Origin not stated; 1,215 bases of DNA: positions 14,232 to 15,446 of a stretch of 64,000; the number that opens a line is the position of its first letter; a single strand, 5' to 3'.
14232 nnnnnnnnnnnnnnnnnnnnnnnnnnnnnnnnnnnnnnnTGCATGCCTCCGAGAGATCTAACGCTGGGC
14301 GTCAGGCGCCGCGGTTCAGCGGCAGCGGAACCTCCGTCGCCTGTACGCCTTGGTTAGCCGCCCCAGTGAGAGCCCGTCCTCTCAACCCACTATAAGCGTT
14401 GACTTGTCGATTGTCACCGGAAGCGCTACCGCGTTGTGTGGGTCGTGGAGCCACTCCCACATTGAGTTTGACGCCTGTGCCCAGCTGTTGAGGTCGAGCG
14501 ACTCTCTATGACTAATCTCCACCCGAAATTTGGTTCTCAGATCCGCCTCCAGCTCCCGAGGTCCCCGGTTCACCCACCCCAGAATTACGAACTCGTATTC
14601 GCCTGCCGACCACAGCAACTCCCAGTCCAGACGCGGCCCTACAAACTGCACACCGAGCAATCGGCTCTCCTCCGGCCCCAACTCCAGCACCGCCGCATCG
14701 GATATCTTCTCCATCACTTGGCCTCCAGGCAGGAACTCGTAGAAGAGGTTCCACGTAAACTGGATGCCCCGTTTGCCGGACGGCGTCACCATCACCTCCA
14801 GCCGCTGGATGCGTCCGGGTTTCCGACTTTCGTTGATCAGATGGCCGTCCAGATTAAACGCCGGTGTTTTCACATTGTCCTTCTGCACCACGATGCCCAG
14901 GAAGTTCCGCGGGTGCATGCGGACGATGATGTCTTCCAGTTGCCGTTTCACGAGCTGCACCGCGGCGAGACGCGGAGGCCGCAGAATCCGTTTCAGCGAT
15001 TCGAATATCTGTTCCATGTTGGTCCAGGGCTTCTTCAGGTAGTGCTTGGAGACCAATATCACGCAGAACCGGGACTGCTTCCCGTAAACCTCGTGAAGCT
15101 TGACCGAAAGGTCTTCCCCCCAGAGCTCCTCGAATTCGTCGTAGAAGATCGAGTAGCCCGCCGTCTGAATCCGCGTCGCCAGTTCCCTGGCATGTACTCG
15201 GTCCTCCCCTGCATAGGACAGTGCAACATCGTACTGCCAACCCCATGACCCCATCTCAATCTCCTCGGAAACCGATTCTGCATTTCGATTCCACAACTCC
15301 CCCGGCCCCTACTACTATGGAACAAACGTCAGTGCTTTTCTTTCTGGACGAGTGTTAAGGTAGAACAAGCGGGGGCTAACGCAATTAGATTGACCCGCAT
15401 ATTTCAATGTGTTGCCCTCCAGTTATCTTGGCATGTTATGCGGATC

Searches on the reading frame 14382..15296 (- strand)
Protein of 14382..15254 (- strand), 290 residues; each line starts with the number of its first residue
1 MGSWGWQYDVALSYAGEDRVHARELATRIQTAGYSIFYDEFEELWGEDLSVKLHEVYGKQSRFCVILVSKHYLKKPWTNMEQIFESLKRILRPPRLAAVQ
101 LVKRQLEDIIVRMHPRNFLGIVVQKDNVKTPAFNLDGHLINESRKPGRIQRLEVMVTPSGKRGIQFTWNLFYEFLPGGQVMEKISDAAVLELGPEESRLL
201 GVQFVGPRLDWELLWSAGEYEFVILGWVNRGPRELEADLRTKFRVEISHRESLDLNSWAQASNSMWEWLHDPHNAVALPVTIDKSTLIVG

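Call 3: search_protein_families(library=pfam, proteins=[window:14382-15254:-], max_evalue=0.1)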
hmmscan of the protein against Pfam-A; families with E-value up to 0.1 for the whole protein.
window:14382-15254:- (290 aa): 3 families
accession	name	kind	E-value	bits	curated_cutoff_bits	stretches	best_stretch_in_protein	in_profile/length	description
PF13676.11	TIR_2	-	5.9e-12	46.6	28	1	10-82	1-72/122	TIR domain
PF01582.25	TIR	-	4.3e-06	27.1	21.3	1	8-81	2-76/179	TIR domain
PF22281.1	DUF6959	-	0.018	15.7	27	1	99-129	6-36/88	Family of unknown function (DUF6959)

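Call 4: search_protein_families(library=padloc, proteins=[window:14382-15254:-], max_evalue=0.1)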
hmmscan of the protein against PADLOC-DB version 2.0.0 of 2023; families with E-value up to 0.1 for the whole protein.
window:14382-15254:- (290 aa): 6 families
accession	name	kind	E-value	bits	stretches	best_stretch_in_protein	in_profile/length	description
PDLC05062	PDC-S66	-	3.2e-16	57.6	1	7-81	148-222/282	-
PDLC02421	Aga_TIR-PNTD1-PNTD2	-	0.00017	18.8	1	13-76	9-73/430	Class I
PDLC00417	ThsB1|ThsB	-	0.00097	16.7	1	7-81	166-240/303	TIR-like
PDLC02403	Aga_TIR-PNTD1-PNTD2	-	0.003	14.7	1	17-76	13-72/443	Class I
PDLC03957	bSEFIR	-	0.0062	14.4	1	9-75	40-108/412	-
PDLC02012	SAVED5--SAVED_TIR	-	0.047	10.8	1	10-89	16-94/404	-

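Call 5: find_homologous_proteins(query=window:14382-15254:-)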
Query window:14382-15254:- (290 aa): 35 proteins with E <= 0.001 among 981 candidates.
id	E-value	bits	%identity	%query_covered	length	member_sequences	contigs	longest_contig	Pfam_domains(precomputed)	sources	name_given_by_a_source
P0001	2.1e-195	666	100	100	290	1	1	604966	PF01582.26,PF13676.12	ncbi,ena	-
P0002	4.6e-183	625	84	100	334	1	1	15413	PF01582.26,PF13676.12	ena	-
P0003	3.3e-156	537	73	100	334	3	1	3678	PF01582.26,PF13676.12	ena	-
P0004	7.4e-149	513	70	100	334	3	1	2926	PF01582.26,PF13676.12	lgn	-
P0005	6.7e-147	506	70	100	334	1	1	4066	PF01582.26,PF13676.12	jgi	jgi:hypothetical protein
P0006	2.2e-145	502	69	100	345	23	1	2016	PF01582.26,PF13676.12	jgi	jgi:hypothetical protein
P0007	1.4e-144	499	68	100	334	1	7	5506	PF01582.26,PF13676.12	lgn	-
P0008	2.0e-143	495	68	100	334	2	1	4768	PF01582.26,PF13676.12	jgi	jgi:hypothetical protein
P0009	3.5e-142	491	69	100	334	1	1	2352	PF01582.26,PF13676.12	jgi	jgi:hypothetical protein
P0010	4.4e-142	491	67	100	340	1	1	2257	PF01582.26,PF13676.12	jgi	jgi:hypothetical protein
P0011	9.7e-142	490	67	100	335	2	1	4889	PF01582.26,PF13676.12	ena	-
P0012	1.2e-140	486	66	100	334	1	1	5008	PF01582.26,PF13676.12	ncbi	-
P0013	1.0e-138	480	69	93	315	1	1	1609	PF01582.26,PF13676.12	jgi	jgi:hypothetical protein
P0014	1.9e-138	479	66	100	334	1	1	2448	PF01582.26,PF13676.12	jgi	jgi:hypothetical protein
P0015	2.3e-138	478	66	100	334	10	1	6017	PF01582.26,PF13676.12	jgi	jgi:TIR domain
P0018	1.3e-131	456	62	100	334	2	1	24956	PF01582.26,PF13676.12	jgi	jgi:hypothetical protein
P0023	2.9e-114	399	56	100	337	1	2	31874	PF13676.12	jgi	-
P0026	8.7e-100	352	50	99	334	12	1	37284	PF01582.26,PF13676.12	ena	-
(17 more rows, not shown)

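Call 6: search_protein_families(library=ncbifam, proteins=[window:14382-15254:-], max_evalue=0.01)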
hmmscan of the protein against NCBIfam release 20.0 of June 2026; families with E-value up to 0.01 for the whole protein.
window:14382-15254:- (290 aa): 1 family
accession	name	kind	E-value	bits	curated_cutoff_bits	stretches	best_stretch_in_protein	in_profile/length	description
NF042941.1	Retron_TIR_antiphage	equivalog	4.7e-09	35.6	600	1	7-81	339-413/464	TIR domain-containing anti-phage reverse transcriptase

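Call 9: find_encoding_contigs(protein=P0002, flank=6000, max_places=3)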
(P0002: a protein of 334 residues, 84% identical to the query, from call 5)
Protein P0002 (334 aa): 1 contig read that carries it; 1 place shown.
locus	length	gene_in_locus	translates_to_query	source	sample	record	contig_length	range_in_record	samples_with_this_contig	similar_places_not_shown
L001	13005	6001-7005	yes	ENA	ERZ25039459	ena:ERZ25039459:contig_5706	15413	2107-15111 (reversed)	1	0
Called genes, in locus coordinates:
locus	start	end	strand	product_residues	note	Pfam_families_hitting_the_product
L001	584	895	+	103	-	PF08803:ydhR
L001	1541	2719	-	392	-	PF14319:Zn_Tnp_IS91, PF04986:Y2_Tnp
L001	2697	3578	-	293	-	PF13495:Phage_int_SAM_4, PF00589:Phage_integrase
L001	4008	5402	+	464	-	PF13450:NAD_binding_8 (weak)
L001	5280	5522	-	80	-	-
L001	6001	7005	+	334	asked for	PF01582:TIR, PF13676:TIR_2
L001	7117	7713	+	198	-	-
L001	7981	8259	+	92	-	-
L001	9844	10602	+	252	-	-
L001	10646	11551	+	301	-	PF07592:DDE_Tnp_ISAZ013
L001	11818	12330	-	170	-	-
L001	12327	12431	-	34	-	-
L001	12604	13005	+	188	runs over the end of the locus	PF00160:Pro_isomerase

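Call 10: find_encoding_contigs(protein=P0026, flank=6000, max_places=3)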
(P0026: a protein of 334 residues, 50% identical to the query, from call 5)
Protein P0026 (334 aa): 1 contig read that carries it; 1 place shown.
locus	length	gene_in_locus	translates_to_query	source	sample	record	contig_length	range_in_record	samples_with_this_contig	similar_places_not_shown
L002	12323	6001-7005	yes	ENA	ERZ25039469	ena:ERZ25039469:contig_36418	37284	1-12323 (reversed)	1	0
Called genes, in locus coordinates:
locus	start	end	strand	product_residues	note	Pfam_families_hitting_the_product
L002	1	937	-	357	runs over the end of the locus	-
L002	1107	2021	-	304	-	PF09851:SHOCT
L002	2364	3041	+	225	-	PF01135:PCMT, PF13847:Methyltransf_31 (weak), PF13649:Methyltransf_25 (weak)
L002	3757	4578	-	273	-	PF01841:Transglut_core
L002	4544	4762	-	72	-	-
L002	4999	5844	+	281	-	PF02265:S1-P1_nuclease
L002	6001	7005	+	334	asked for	PF01582:TIR (weak), PF13676:TIR_2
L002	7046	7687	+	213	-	PF00657:Lipase_GDSL, PF13472:Lipase_GDSL_2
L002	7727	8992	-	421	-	-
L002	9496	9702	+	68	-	-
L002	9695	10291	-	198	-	-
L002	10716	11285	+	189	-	PF04168:Alpha-E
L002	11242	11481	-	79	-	PF16657:Malt_amylase_C (faint), PF23915:SusG_C (weak)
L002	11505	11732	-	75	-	PF00128:Alpha-amylase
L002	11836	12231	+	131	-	-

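Call 11: find_encoding_contigs(protein=P0023, flank=6000, max_places=3)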
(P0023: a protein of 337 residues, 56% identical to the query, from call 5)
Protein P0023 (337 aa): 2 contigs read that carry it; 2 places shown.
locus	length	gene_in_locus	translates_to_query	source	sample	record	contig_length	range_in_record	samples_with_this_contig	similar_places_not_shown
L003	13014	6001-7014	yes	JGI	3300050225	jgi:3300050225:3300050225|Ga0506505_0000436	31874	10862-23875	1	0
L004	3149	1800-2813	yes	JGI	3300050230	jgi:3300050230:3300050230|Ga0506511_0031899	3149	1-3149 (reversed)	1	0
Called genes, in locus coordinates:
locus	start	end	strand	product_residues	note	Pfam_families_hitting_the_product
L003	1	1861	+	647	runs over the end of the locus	PF00930:DPPIV_N (faint), PF12697:Abhydrolase_6 (faint), PF26550:Tricorn_2nd (weak), PF07676:PD40 (faint), PF26549:Tricorn_N, PF01738:DLH, PF20434:BD-FAE, PF00326:Peptidase_S9, +3 more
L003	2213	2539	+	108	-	-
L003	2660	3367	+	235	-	-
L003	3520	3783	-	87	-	-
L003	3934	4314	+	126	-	PF13474:SnoaL_3, PF14534:DUF4440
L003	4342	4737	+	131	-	PF00583:Acetyltransf_1 (weak), PF13673:Acetyltransf_10, PF13508:Acetyltransf_7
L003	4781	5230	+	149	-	PF09851:SHOCT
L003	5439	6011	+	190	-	-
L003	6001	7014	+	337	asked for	PF13676:TIR_2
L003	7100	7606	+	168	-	-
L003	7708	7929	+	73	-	-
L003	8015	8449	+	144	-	PF13160:DUF3995 (weak)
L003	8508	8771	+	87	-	PF11746:DUF3303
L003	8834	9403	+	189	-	-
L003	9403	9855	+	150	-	-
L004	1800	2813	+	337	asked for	PF13676:TIR_2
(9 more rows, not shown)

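Call 12: find_encoding_contigs(protein=P0018, flank=6000, max_places=3)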
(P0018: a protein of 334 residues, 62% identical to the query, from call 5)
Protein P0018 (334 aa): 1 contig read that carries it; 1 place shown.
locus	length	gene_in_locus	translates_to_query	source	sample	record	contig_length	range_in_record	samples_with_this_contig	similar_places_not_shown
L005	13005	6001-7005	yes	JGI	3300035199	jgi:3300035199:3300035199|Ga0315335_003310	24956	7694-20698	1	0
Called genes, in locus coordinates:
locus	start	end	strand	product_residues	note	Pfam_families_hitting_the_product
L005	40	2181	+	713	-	-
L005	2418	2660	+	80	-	PF25794:SACS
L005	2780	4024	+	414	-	-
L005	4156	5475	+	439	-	PF01435:Peptidase_M48, PF05099:TerB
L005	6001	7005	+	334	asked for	PF01582:TIR (faint), PF13676:TIR_2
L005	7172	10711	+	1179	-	PF00069:Pkinase, PF07714:PK_Tyr_Ser-Thr, PF03109:ABC1, PF00069:Pkinase, PF07714:PK_Tyr_Ser-Thr, PF00498:FHA, PF00069:Pkinase, PF07714:PK_Tyr_Ser-Thr, +3 more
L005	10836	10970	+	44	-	-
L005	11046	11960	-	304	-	PF00069:Pkinase, PF07714:PK_Tyr_Ser-Thr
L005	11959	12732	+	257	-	PF04542:Sigma70_r2 (weak), PF04545:Sigma70_r4 (weak)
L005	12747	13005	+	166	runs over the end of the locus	-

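Call 32: find_related_loci(query=A1, collection=metagenome_contigs, flank=5000)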
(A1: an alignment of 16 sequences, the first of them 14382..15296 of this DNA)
Query A1 (304 aa) in metagenome_contigs; peptide patterns used: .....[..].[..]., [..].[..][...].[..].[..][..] (x = any residue, [..] = any of these).
600 stretches matched a pattern (row limit reached: there are more); 541 encode a relative of the query (tblastn E <= 1e-3); the best 80 are kept; 80 distinct loci.
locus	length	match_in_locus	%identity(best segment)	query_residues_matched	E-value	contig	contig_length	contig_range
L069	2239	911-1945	64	4-304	1e-150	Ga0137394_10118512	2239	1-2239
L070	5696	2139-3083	35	20-296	2e-51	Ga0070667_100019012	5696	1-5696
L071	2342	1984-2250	81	8-96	6e-44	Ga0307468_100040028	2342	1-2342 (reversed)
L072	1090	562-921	43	5-115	1e-24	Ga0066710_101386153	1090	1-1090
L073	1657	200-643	38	5-141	3e-24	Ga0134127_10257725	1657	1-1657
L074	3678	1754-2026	52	8-96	6e-24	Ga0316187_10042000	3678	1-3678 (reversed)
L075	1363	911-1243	45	8-110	1e-23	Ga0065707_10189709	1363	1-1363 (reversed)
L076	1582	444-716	51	8-96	3e-23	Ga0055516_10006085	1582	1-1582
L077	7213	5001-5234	50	21-96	4e-23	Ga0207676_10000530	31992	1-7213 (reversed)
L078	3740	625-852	58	22-95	5e-23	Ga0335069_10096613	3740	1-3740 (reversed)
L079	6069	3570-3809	53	21-98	9e-23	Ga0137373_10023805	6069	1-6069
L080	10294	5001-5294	46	21-110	9e-23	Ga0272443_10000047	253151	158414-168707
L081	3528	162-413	50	15-96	8e-23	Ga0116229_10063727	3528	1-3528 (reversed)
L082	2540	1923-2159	53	20-96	2e-22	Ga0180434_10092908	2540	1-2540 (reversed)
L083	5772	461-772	45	20-120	5e-22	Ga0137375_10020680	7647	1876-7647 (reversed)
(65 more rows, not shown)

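Call 34: find_encoding_contigs(protein=P0015, flank=5000, max_places=2)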
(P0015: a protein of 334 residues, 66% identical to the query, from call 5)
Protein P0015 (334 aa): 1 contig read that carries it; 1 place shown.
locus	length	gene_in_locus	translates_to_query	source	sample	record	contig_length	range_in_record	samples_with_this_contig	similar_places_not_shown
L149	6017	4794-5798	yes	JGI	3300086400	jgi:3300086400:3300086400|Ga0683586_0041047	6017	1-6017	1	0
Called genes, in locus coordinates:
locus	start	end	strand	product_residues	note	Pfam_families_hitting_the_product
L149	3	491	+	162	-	?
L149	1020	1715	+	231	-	-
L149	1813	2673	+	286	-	-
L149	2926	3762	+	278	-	PF01209:Ubie_methyltran, PF01135:PCMT, PF13489:Methyltransf_23, PF13847:Methyltransf_31, PF08241:Methyltransf_11, PF08242:Methyltransf_12, PF13649:Methyltransf_25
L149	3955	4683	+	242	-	-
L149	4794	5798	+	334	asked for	PF01582:TIR (weak), PF13676:TIR_2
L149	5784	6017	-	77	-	?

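Call 35: find_encoding_contigs(protein=P0007, flank=5000, max_places=3)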
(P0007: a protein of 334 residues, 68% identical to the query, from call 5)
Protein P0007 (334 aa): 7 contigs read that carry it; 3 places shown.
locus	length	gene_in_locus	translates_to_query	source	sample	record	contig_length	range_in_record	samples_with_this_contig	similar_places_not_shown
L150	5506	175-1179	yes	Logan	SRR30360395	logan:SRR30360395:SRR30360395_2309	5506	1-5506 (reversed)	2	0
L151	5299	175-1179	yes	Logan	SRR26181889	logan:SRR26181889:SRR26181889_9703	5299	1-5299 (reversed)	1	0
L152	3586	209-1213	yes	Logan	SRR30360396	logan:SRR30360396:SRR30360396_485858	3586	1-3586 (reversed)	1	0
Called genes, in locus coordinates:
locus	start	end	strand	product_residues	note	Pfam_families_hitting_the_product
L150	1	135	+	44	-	?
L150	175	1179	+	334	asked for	PF01582:TIR, PF13676:TIR_2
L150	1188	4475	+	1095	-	PF14200:RicinB_lectin_2, PF00652:Ricin_B_lectin, PF14200:RicinB_lectin_2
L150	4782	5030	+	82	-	-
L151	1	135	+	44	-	?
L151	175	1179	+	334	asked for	PF01582:TIR, PF13676:TIR_2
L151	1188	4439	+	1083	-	PF14200:RicinB_lectin_2, PF00652:Ricin_B_lectin, PF14200:RicinB_lectin_2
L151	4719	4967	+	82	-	-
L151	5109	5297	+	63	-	?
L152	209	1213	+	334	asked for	PF01582:TIR, PF13676:TIR_2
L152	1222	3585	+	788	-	?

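Call 36: find_encoding_contigs(protein=P0012, flank=5000, max_places=2)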
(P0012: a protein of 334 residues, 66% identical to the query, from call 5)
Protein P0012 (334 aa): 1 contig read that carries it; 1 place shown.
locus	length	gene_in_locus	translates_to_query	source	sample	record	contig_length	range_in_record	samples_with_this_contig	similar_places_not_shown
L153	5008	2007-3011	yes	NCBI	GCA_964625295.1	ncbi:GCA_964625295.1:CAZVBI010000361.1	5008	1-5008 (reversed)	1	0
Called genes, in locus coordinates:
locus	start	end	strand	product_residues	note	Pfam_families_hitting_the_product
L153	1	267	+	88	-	?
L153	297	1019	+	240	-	PF02661:Fic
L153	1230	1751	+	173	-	-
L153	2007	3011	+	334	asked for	PF01582:TIR, PF13676:TIR_2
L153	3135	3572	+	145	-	-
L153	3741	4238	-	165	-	-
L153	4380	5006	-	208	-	?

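Call 37: find_encoding_contigs(protein=P0011, flank=5000, max_places=2)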
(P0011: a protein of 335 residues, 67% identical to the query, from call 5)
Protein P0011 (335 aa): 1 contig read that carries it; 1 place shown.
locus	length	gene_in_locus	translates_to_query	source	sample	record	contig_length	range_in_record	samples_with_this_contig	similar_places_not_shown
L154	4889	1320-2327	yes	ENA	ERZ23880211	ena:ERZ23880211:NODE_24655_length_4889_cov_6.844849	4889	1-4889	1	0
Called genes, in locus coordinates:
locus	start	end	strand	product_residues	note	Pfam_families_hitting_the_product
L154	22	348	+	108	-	-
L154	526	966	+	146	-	PF00903:Glyoxalase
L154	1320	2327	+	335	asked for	PF01582:TIR, PF13676:TIR_2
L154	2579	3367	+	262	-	PF00583:Acetyltransf_1 (weak), PF13302:Acetyltransf_3, PF13527:Acetyltransf_9 (weak), PF00583:Acetyltransf_1, PF13673:Acetyltransf_10, PF13508:Acetyltransf_7, PF08445:FR47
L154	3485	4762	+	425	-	PF04055:Radical_SAM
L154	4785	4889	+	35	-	?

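Call 43: find_encoding_contigs(protein=P0001, flank=10000, max_places=2)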
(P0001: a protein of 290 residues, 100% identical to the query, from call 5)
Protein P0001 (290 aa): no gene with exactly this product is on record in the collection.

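Call 48: predict_structure(alignment_id=A7)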
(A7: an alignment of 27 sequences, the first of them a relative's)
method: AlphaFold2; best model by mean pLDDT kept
length: 334 residues; sequences in the alignment: 27
mean_pLDDT: 76.0   pTM: 0.79
mean pLDDT of the five models: 76.0, 75.1, 74.9, 71.4, 66.9
residues with pLDDT >= 90: 105; 70-90: 125; 50-70: 49; < 50: 55
segments of 3 or more residues with pLDDT < 50: 1-4, 43-52, 75-97, 101-114, 220-222
pLDDT, mean of each block of 10 residues (from residue 1): 64 77 90 86 45 62 71 48 42 47 38 50 80 78 62 87 89 91 92 93 92 77 58 87 91 86 95 76 92 92 92 85 86 87
secondary structure, 60 per line:
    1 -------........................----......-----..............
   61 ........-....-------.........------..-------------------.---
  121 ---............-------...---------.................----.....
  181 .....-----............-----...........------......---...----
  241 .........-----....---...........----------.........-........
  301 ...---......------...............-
elements in order: E8-15 H16-31 E36-41 H47-60 E61-68 H70-73 H81-89 H124-135 E155-168 E176-185 E191-202 E208-218 E225-230 E234-236 E241-249 H255-258 E262-272 E283-291 H293-303 H307-312 E319-333

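Call 50: fold_search(model_id=the predicted structure, library=pdb)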
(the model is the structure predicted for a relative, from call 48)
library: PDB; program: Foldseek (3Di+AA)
matches with E <= 10: 1558; with E <= 0.001: 1
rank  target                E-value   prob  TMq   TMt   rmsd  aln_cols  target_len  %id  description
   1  9qpq_H                9.6e-04  0.98  0.19  0.24  13.2       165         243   10  The structure of the COPI leaf bound to GOLPH3 (released 2025-10-22)
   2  1xvs_A                1.1e-03  1.00  0.24  0.52   7.3       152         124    9  Crystal structure of apaG Protein from Vibrio cholerae (released 2004-12-14)
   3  5fr0                  1.2e-03  1.00  0.21  0.13   7.2       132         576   10  The details of glycolipid glycan hydrolysis by the structural analysis of a family 123 glycoside hydrolase from Clostrid (released 2016-03-30)
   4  8k2h_B                1.3e-03  0.99  0.24  0.15   9.9       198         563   13  Crystal structure of Group 2Oligosaccharide/Monosaccharide-releasing beta-N-acetylhexosaminidase NgaAt from Arabidopsi (released 2024-04-24)
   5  5l7r_A                1.5e-03  0.99  0.20  0.12   7.7       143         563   12  Crystal structure of BvGH123 (released 2017-03-22)
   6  5l7u_A                1.5e-03  0.96  0.19  0.12   7.7       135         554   13  Crystal structure of BvGH123 with bound GalNAc (released 2017-03-22)
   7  5fqg_A                1.6e-03  0.99  0.21  0.13   7.5       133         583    9  The details of glycolipid glycan hydrolysis by the structural analysis of a family 123 glycoside hydrolase from Clostr (released 2016-03-30)
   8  8b7d                  2.1e-03  0.99  0.24  0.45   6.8       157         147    8  Luminal domain of TMEM106B (released 2023-07-19)
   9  1xq4_A                2.3e-03  0.97  0.20  0.43   9.1       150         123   15  Crystal Structure of the Putative ApaA Protein from Bordetella pertussis, Northeast Structural Genomics Target BeR40 (released 2004-11-09)
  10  2f1e_MODEL_1_A        2.9e-03  0.97  0.18  0.42   8.0       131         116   14  Solution structure of ApaG protein (released 2006-10-24)
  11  4cu6                  3.4e-03  1.00  0.24  0.10   6.8       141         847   14  Unravelling the multiple functions of the architecturally intricate Streptococcus pneumoniae beta-galactosidase, BgaA (released 2014-08-20)
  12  1yyc_MODEL_1_A        3.4e-03  0.97  0.22  0.36   8.4       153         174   10  Solution Structure of a putative late embryogenesis abundant (LEA) protein At2g46140.1 (released 2005-04-05)
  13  1xq4_B                3.4e-03  0.96  0.20  0.43   9.1       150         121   15  Crystal Structure of the Putative ApaA Protein from Bordetella pertussis, Northeast Structural Genomics Target BeR40 (released 2004-11-09)
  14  4gfx                  3.6e-03  0.44  0.12  0.22  16.6       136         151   11  Crystal structure of the N-terminal domain of TXNIP (released 2014-02-05)
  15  1xq4_C                3.9e-03  0.96  0.20  0.43   9.0       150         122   15  Crystal Structure of the Putative ApaA Protein from Bordetella pertussis, Northeast Structural Genomics Target BeR40 (released 2004-11-09)
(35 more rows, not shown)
